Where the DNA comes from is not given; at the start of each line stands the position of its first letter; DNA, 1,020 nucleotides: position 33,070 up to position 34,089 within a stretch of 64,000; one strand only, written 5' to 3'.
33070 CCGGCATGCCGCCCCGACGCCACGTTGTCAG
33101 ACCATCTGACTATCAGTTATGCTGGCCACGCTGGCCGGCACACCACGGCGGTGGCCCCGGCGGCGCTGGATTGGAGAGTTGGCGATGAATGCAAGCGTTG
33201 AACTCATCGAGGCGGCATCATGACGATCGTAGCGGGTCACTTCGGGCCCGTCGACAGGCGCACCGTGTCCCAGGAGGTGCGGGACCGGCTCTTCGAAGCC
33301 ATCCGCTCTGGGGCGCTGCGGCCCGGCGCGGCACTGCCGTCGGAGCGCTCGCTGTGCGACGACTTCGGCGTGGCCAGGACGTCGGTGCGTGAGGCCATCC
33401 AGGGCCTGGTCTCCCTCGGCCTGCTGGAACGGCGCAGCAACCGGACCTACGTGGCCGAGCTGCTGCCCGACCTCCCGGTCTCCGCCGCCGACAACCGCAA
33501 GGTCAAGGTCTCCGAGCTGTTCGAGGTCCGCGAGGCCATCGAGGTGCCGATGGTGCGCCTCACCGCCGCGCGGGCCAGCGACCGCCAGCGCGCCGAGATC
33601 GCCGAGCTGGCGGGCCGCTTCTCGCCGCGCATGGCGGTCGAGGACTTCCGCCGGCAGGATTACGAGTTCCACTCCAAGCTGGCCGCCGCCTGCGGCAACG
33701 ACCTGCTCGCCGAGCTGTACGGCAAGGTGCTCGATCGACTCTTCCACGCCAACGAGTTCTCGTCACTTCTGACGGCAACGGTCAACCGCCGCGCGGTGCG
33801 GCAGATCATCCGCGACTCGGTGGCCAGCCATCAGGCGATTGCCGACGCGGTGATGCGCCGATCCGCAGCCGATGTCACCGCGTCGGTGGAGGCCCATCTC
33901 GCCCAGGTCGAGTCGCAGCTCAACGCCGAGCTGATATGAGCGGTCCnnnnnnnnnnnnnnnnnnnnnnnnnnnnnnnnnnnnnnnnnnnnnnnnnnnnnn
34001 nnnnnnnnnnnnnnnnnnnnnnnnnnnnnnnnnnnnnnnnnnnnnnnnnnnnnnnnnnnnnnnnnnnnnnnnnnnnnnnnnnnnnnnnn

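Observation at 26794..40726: Four promoters each overlapped by a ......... palindrome: candidate GntR operator controlling a ~27-kb catabolic supercluster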

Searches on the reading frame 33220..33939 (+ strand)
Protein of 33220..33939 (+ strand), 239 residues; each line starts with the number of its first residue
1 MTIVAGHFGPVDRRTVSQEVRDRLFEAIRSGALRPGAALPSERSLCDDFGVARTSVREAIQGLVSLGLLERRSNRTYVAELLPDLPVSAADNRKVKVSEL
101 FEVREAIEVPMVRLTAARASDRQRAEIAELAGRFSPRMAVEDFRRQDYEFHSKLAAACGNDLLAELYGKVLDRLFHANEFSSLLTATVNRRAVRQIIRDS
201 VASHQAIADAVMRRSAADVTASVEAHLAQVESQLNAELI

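Call 13: search_protein_families(library=pfam, proteins=[window:33220-33939:+])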
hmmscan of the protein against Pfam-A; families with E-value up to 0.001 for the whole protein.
window:33220-33939:+ (239 aa): 2 families
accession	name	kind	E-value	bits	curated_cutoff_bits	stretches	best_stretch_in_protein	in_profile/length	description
PF07729.17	FCD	-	4.1e-19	69.7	24.3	1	99-228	1-124/125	FCD domain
PF00392.27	GntR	-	2.4e-18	66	27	1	17-75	2-60/64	Bacterial regulatory proteins, gntR family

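Call 18: find_homologous_proteins(query=window:33220-33939:+, max_evalue=1e-20)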
Query window:33220-33939:+ (239 aa): 918 proteins with E <= 1e-20 among 5552 candidates; the best 120 are listed.
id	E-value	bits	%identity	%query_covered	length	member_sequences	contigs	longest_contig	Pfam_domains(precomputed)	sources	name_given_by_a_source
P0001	1.2e-143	494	100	100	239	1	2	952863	PF07729.18,PF00392.28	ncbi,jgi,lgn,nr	ncbi:MAG TPA: FCD domain-containing protein [Candidatus Dormibacteraeota bacterium]|jgi:GntR family 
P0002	4.8e-111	388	77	100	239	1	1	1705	PF07729.18,PF00392.28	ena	-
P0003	9.4e-110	383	77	100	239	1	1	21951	PF07729.18,PF00392.28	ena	-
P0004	7.7e-109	380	76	100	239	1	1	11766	PF07729.18,PF00392.28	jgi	jgi:DNA-binding FadR family transcriptional regulator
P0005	1.7e-108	379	76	100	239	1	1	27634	PF07729.18,PF00392.28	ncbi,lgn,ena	-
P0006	2.8e-108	379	76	100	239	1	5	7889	PF07729.18,PF00392.28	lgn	-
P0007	5.9e-107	374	77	100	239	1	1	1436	PF07729.18,PF00392.28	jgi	jgi:DNA-binding FadR family transcriptional regulator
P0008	9.3e-107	374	74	100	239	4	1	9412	PF07729.18,PF00392.28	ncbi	ncbi:MAG TPA: FCD domain-containing protein [Candidatus Dormibacteraeota bacterium]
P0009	4.8e-105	368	75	100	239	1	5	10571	PF07729.18,PF00392.28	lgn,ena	-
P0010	1.3e-103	363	72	100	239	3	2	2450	PF07729.18,PF00392.28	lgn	-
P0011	2.7e-103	362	74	100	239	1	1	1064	PF07729.18,PF00392.28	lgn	-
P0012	3.4e-101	355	72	100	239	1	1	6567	PF07729.18,PF00392.28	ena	-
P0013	1.0e-100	354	71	100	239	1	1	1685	PF07729.18,PF00392.28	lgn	-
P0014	5.3e-88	312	62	100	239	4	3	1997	PF07729.18,PF00392.28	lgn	-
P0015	3.3e-87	310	64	100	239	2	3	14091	PF07729.18,PF00392.28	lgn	-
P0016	8.4e-87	308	62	100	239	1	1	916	PF07729.18,PF00392.28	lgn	-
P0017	1.6e-86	308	63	100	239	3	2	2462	PF07729.18,PF00392.28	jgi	-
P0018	2.1e-85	304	64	100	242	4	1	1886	PF07729.18,PF00392.28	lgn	-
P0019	2.2e-85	304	62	100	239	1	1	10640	PF07729.18,PF00392.28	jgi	jgi:GntR family transcriptional repressor for pyruvate dehydrogenase complex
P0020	1.2e-81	292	62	100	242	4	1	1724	PF07729.18,PF00392.28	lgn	-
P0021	1.5e-81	291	62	100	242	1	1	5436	PF07729.18,PF00392.28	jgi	jgi:DNA-binding FadR family transcriptional regulator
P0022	2.3e-81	291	62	100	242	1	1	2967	PF07729.18,PF00392.28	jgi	jgi:GntR family transcriptional repressor for pyruvate dehydrogenase complex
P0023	6.9e-81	289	62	100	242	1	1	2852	PF07729.18,PF00392.28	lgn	-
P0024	1.1e-80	288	62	99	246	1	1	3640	PF07729.18,PF00392.28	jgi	jgi:GntR family transcriptional repressor for pyruvate dehydrogenase complex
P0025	2.4e-80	287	62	100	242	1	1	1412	PF07729.18,PF00392.28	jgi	jgi:GntR family transcriptional repressor for pyruvate dehydrogenase complex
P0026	2.6e-80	287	61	100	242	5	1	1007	PF07729.18,PF00392.28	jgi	jgi:GntR family transcriptional repressor for pyruvate dehydrogenase complex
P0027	2.9e-80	287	61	100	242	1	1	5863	PF07729.18,PF00392.28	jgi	jgi:DNA-binding FadR family transcriptional regulator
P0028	3.0e-80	287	62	100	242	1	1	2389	PF07729.18,PF00392.28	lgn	-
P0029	3.1e-80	287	62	100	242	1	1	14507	PF07729.18,PF00392.28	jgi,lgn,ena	-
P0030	3.2e-80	287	61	100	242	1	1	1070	PF07729.18,PF00392.28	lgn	-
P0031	3.3e-80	287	61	100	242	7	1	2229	PF07729.18,PF00392.28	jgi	jgi:GntR family transcriptional repressor for pyruvate dehydrogenase complex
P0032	9.4e-80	285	61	100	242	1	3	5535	PF07729.18,PF00392.28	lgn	-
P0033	1.2e-79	285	62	100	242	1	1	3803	PF07729.18,PF00392.28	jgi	jgi:GntR family transcriptional repressor for pyruvate dehydrogenase complex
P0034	1.3e-79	285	64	97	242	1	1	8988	PF07729.18,PF00392.28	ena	-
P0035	2.3e-79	284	61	100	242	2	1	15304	PF07729.18,PF00392.28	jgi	jgi:GntR family transcriptional repressor for pyruvate dehydrogenase complex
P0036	5.5e-79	283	63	97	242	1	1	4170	PF07729.18,PF00392.28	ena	-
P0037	2.7e-78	281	61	100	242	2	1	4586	PF07729.18,PF00392.28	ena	-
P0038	1.2e-77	278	75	79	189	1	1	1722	PF07729.18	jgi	jgi:GntR family transcriptional repressor for pyruvate dehydrogenase complex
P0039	1.5e-77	278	59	100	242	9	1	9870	PF07729.18,PF00392.28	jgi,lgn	jgi:GntR family transcriptional repressor for pyruvate dehydrogenase complex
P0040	2.2e-75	271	55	100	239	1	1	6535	PF07729.18,PF00392.28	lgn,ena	-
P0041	2.8e-75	271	57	97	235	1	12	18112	PF07729.18,PF00392.28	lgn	-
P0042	6.3e-75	270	56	97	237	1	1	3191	PF07729.18,PF00392.28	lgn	-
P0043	7.2e-73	263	56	97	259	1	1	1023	PF07729.18,PF00392.28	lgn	-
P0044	1.6e-72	262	57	97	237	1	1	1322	PF07729.18,PF00392.28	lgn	-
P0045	1.6e-72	262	55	97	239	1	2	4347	PF07729.18,PF00392.28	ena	-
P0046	3.5e-72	261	55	97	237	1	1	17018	PF07729.18,PF00392.28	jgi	-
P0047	4.8e-72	260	56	97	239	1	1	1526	PF07729.18,PF00392.28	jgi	jgi:DNA-binding FadR family transcriptional regulator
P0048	5.9e-72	260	57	95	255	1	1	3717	PF07729.18,PF00392.28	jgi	jgi:DNA-binding FadR family transcriptional regulator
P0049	7.2e-72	260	56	97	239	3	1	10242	PF07729.18,PF00392.28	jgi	jgi:GntR family transcriptional repressor for pyruvate dehydrogenase complex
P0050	1.1e-71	259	54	100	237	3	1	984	PF07729.18,PF00392.28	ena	-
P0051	1.2e-71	259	56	97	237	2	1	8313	PF07729.18,PF00392.28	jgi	jgi:GntR family transcriptional repressor for pyruvate dehydrogenase complex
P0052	1.2e-71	259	55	97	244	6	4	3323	PF07729.18,PF00392.28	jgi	jgi:GntR family transcriptional repressor for pyruvate dehydrogenase complex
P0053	1.6e-71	259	55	97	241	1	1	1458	PF07729.18,PF00392.28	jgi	-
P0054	4.1e-71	257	55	97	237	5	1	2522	PF07729.18,PF00392.28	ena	-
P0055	5.1e-71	257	54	99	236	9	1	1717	PF07729.18,PF00392.28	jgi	jgi:GntR family transcriptional repressor for pyruvate dehydrogenase complex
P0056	6.6e-71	256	55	95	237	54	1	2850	PF07729.18,PF00392.28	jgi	jgi:DNA-binding FadR family transcriptional regulator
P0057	8.9e-71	256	57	97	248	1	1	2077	PF07729.18,PF00392.28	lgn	-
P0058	9.2e-71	256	55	97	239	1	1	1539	PF07729.18,PF00392.28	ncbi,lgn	-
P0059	1.1e-70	256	55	97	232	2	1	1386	PF07729.18,PF00392.28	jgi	jgi:GntR family transcriptional regulator, transcriptional repressor for pyruvate dehydrogenase comp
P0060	1.2e-70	256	54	100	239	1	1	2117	PF07729.18,PF00392.28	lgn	-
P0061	1.3e-70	256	54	97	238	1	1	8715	PF07729.18,PF00392.28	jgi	jgi:GntR family transcriptional repressor for pyruvate dehydrogenase complex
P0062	1.5e-70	255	57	97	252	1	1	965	PF07729.18,PF00392.28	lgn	-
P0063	1.6e-70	255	54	99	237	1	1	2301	PF07729.18,PF00392.28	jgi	jgi:DNA-binding FadR family transcriptional regulator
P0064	1.9e-70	255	56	97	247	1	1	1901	PF07729.18,PF00392.28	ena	-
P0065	2.2e-70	255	54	98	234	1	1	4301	PF07729.18,PF00392.28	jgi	jgi:GntR family transcriptional repressor for pyruvate dehydrogenase complex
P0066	2.6e-70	255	58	100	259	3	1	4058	PF07729.18,PF00392.28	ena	-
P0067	4.3e-70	254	55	97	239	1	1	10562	PF07729.18,PF00392.28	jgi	jgi:GntR family transcriptional repressor for pyruvate dehydrogenase complex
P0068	4.8e-70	254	54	97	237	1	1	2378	PF07729.18,PF00392.28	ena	-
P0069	6.5e-70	253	55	100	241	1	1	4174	PF07729.18,PF00392.28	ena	-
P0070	7.0e-70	253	55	97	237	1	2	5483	PF07729.18,PF00392.28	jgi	jgi:DNA-binding FadR family transcriptional regulator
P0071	7.0e-70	253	55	95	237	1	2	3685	PF07729.18,PF00392.28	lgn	-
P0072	7.4e-70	253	58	97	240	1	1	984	PF07729.18,PF00392.28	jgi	jgi:GntR family transcriptional regulator, transcriptional repressor for pyruvate dehydrogenase comp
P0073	7.5e-70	253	56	97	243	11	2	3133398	PF07729.18,PF00392.28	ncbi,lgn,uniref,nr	ncbi:FCD domain-containing protein [Embleya sp. NBC_00896]|uniref:FadR/GntR family transcriptional r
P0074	8.5e-70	253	55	97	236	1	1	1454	PF07729.18,PF00392.28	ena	-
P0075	9.1e-70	253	54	100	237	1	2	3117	PF07729.18,PF00392.28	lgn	-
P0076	9.6e-70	253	55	100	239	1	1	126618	PF07729.18,PF00392.28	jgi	jgi:GntR family transcriptional repressor for pyruvate dehydrogenase complex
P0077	1.3e-69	252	55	97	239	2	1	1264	PF07729.18,PF00392.28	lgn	-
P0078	1.3e-69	252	56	97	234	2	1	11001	PF07729.18,PF00392.28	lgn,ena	-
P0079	1.3e-69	252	55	99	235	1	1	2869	PF07729.18,PF00392.28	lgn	-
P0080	1.4e-69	252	55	99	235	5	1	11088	PF07729.18,PF00392.28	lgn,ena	-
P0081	1.7e-69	252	56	97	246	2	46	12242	PF07729.18,PF00392.28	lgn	-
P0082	2.0e-69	252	53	97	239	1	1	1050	PF07729.18,PF00392.28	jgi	jgi:DNA-binding FadR family transcriptional regulator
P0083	2.2e-69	252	54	99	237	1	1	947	PF07729.18,PF00392.28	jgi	jgi:GntR family transcriptional repressor for pyruvate dehydrogenase complex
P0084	2.7e-69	251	54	98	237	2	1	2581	PF07729.18,PF00392.28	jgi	jgi:GntR family transcriptional repressor for pyruvate dehydrogenase complex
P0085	3.0e-69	251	53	97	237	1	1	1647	PF07729.18,PF00392.28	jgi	jgi:GntR family transcriptional repressor for pyruvate dehydrogenase complex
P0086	3.1e-69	251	55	97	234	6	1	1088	PF07729.18,PF00392.28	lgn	-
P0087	3.2e-69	251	57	95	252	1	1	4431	PF07729.18,PF00392.28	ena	-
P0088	3.7e-69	251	56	97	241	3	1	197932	PF07729.18,PF00392.28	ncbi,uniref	ncbi:FadR/GntR family transcriptional regulator [Embleya sp. NPDC059237]|uniref:FadR/GntR family tra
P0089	4.5e-69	251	56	97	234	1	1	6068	PF07729.18,PF00392.28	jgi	jgi:GntR family transcriptional repressor for pyruvate dehydrogenase complex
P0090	6.0e-69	250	54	97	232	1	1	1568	PF07729.18,PF00392.28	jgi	jgi:GntR family transcriptional repressor for pyruvate dehydrogenase complex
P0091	6.8e-69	250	53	97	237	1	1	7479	PF07729.18,PF00392.28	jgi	jgi:GntR family transcriptional repressor for pyruvate dehydrogenase complex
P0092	7.8e-69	250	53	97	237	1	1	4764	PF07729.18,PF00392.28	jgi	jgi:GntR family transcriptional repressor for pyruvate dehydrogenase complex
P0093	9.1e-69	250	53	97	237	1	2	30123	PF07729.18,PF00392.28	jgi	jgi:DNA-binding FadR family transcriptional regulator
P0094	9.6e-69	249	52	97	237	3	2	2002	PF07729.18,PF00392.28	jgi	jgi:DNA-binding FadR family transcriptional regulator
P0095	1.1e-68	249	53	97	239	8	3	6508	PF07729.18,PF00392.28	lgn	-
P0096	1.1e-68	249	53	97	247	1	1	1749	PF07729.18,PF00392.28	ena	-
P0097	1.3e-68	249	55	97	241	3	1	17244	PF07729.18,PF00392.28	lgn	-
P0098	1.9e-68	248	54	97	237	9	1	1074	PF07729.18,PF00392.28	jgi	jgi:GntR family transcriptional repressor for pyruvate dehydrogenase complex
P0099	2.1e-68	248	53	97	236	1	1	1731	PF07729.18,PF00392.28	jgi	jgi:GntR family transcriptional repressor for pyruvate dehydrogenase complex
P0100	2.3e-68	248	53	97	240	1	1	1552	PF07729.18,PF00392.28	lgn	-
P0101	2.4e-68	248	56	97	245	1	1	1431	PF07729.18,PF00392.28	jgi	jgi:DNA-binding FadR family transcriptional regulator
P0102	3.1e-68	248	56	97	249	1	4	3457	PF07729.18,PF00392.28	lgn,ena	-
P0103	3.2e-68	248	54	97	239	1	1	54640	PF07729.18,PF00392.28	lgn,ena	-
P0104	3.2e-68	248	56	97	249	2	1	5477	PF07729.18,PF00392.28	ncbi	ncbi:MAG TPA: FadR/GntR family transcriptional regulator [Acidimicrobiales bacterium]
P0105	3.5e-68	248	54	97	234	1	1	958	PF07729.18,PF00392.28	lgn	-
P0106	3.7e-68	248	55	99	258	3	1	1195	PF07729.18,PF00392.28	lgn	-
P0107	4.1e-68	247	53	100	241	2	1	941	PF07729.18,PF00392.28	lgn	-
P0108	4.4e-68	247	53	97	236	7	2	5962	PF07729.18,PF00392.28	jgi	jgi:GntR family transcriptional regulator, transcriptional repressor for pyruvate dehydrogenase comp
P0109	4.9e-68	247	54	97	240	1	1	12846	PF07729.18,PF00392.28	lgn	-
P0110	5.0e-68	247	53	97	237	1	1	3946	PF07729.18,PF00392.28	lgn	-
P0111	6.8e-68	247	57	95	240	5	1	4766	PF07729.18,PF00392.28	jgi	jgi:GntR family transcriptional repressor for pyruvate dehydrogenase complex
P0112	6.8e-68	247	52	97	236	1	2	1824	PF07729.18,PF00392.28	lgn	-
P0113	6.9e-68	247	53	98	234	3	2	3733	PF07729.18,PF00392.28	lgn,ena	-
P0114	7.4e-68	247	53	97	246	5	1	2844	PF07729.18,PF00392.28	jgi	jgi:GntR family transcriptional repressor for pyruvate dehydrogenase complex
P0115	7.9e-68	246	54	97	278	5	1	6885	PF07729.18,PF00392.28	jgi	jgi:GntR family transcriptional regulator, transcriptional repressor for pyruvate dehydrogenase comp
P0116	8.2e-68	246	55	97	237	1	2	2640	PF07729.18,PF00392.28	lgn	-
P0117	9.0e-68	246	55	100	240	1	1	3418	PF07729.18,PF00392.28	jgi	jgi:GntR family transcriptional repressor for pyruvate dehydrogenase complex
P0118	1.2e-67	246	55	95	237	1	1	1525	PF07729.18,PF00392.28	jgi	jgi:GntR family transcriptional regulator, transcriptional repressor for pyruvate dehydrogenase comp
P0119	1.3e-67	246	55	97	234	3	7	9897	PF07729.18,PF00392.28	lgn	-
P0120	1.3e-67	246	52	98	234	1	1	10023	PF07729.18,PF00392.28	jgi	jgi:GntR family transcriptional repressor for pyruvate dehydrogenase complex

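Call 20: find_related_loci(query=A1, collection=genome_contigs, flank=10000)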
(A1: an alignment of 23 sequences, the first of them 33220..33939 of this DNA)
Query A1 (239 aa) in genome_contigs; peptide patterns used: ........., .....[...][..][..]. (x = any residue, [..] = any of these).
483 stretches matched a pattern; 428 encode a relative of the query (tblastn E <= 1e-3); the best 80 are kept; 80 distinct loci.
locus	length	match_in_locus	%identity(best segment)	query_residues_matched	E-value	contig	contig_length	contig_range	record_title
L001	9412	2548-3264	73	1-239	9e-115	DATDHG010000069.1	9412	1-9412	MAG TPA_asm: Candidatus Dormiibacterota bacterium isolate SMAG_U272 k141_391531, whole genome shotgun sequence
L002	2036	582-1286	64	8-239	2e-96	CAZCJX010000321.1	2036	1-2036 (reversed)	MAG TPA_asm: uncultured Actinomycetes bacterium isolate SRP272529_co2_40 genome assembly, contig: NODE_123905_length_203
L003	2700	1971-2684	54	1-239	1e-80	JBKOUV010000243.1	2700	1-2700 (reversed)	MAG: Actinomycetota bacterium isolate GM_HAYS_MAG_00012 GM_HAYS_000000321044, whole genome shotgun sequence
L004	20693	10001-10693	56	8-239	1e-77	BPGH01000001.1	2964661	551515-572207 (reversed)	MAG: Acidimicrobiia bacterium KatS3mg009 DNA, contig_6993, whole genome shotgun sequence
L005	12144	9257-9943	56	6-234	3e-74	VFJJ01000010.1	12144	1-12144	MAG: Actinomycetota bacterium isolate Bin_62_11 c_000005064578, whole genome shotgun sequence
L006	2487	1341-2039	52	4-238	3e-75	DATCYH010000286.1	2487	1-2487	MAG TPA_asm: Nocardioides sp. isolate SMAG_U7460 k141_45275, whole genome shotgun sequence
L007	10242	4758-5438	56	8-234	3e-73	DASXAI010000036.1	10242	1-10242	MAG TPA_asm: Acidimicrobiales bacterium isolate SMAG_U3761 k141_2036009, whole genome shotgun sequence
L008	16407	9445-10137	54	8-239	4e-73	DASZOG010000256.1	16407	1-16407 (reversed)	MAG TPA_asm: Acidimicrobiales bacterium isolate SMAG_U5939 k141_1659144, whole genome shotgun sequence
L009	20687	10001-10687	53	7-238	4e-73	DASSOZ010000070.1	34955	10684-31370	MAG TPA_asm: Acidimicrobiales bacterium isolate SMAG_U1265 k141_1283402, whole genome shotgun sequence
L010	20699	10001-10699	52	7-238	2e-72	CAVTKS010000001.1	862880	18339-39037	MAG: uncultured Acidimicrobiales bacterium isolate MFD06742.bin.1.182 genome assembly, contig: contig_16355, whole genom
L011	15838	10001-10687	55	6-234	2e-72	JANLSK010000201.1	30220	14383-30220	MAG: Actinomycetes bacterium isolate OTE_25_metabat_366 OTE_25_k141_2624145, whole genome shotgun sequence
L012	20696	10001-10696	56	8-239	4e-72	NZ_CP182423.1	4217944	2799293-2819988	Embleya sp. MST-111070 chromosome 2, complete sequence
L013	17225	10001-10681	56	8-234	5e-72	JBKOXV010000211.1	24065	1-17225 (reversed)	MAG: bacterium isolate GB_HAYS_MAG_00078 GB_HAYS_000000013563, whole genome shotgun sequence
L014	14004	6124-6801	56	8-234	4e-71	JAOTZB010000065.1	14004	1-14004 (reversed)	MAG: Acidimicrobiia bacterium isolate 21_Jan_SF_Bin67 21_Jan_SF_Bin67_scaffold_3053_c1, whole genome shotgun sequence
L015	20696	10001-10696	56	8-239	3e-71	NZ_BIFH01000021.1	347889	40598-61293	Embleya hyalina strain NBRC 13850 sequence21, whole genome shotgun sequence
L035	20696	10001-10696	52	8-239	1e-68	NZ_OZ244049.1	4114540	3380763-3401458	MAG: Ilumatobacter sp. isolate 5a447278-5078-4f63-ac57-e5a766e107b8 chromosome 1, complete sequence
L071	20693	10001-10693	50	8-238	2e-66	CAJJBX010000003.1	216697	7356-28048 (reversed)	MAG: uncultured Ilumatobacter sp. isolate FRAM18_bin014 genome assembly, contig: FRAM17_bin014-3, whole genome shotgun s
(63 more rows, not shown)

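Call 26: search_solved_structures(query=window:33220-33939:+, max_evalue=0.00001, show_alignments=2)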
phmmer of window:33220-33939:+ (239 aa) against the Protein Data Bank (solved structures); distinct sequences matched with E-value up to 0.00001: 15.
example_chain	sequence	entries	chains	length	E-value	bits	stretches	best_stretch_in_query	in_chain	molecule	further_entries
6az6_A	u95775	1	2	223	2.2e-14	57.1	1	16-222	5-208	GntR family transcriptional regulator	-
6on4_A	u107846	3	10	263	4.6e-13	52.8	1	10-232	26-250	HTH-type transcriptional repressor NanR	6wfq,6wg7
2di3_A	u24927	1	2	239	3.1e-12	50.1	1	18-194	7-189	Bacterial regulatory proteins, GntR family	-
9wfi_A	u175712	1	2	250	1.7e-10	44.5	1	7-169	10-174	Uncharacterized HTH-type transcriptional regulator Rv0494,Fatty acid metabolism regulator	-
8pqm_A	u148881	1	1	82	3.1e-10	43.6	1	7-80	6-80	FadR family transcriptional regulator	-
7xp0_A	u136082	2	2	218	1.4e-09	41.4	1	15-225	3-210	Probable transcriptional regulator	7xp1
5kvr_A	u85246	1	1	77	6.4e-09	39.3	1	14-74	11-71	Pyruvate dehydrogenase complex repressor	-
4u0y_A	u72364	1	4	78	1.8e-08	37.8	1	18-75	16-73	HTH-type transcriptional repressor YvoA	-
2hs5_A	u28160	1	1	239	6.8e-08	35.9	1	4-172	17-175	putative transcriptional regulator GntR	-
7c7e_A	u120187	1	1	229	8e-08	35.7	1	26-167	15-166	Putative DNA-binding transcriptional regulator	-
9jpj_C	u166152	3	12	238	8.5e-08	35.6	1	15-238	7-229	Pyruvate dehydrogenase complex repressor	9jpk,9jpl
4u0v_A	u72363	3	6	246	9.4e-08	35.5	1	18-79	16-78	HTH-type transcriptional repressor YvoA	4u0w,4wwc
2wv0_A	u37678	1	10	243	9.5e-08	35.5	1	19-79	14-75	HTH-TYPE TRANSCRIPTIONAL REPRESSOR YVOA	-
2ra5_A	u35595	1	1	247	4.8e-06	29.9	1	21-74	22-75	Putative transcriptional regulator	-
6z74_A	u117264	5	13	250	6.3e-06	29.5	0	23-229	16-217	Transcriptional regulator, GntR family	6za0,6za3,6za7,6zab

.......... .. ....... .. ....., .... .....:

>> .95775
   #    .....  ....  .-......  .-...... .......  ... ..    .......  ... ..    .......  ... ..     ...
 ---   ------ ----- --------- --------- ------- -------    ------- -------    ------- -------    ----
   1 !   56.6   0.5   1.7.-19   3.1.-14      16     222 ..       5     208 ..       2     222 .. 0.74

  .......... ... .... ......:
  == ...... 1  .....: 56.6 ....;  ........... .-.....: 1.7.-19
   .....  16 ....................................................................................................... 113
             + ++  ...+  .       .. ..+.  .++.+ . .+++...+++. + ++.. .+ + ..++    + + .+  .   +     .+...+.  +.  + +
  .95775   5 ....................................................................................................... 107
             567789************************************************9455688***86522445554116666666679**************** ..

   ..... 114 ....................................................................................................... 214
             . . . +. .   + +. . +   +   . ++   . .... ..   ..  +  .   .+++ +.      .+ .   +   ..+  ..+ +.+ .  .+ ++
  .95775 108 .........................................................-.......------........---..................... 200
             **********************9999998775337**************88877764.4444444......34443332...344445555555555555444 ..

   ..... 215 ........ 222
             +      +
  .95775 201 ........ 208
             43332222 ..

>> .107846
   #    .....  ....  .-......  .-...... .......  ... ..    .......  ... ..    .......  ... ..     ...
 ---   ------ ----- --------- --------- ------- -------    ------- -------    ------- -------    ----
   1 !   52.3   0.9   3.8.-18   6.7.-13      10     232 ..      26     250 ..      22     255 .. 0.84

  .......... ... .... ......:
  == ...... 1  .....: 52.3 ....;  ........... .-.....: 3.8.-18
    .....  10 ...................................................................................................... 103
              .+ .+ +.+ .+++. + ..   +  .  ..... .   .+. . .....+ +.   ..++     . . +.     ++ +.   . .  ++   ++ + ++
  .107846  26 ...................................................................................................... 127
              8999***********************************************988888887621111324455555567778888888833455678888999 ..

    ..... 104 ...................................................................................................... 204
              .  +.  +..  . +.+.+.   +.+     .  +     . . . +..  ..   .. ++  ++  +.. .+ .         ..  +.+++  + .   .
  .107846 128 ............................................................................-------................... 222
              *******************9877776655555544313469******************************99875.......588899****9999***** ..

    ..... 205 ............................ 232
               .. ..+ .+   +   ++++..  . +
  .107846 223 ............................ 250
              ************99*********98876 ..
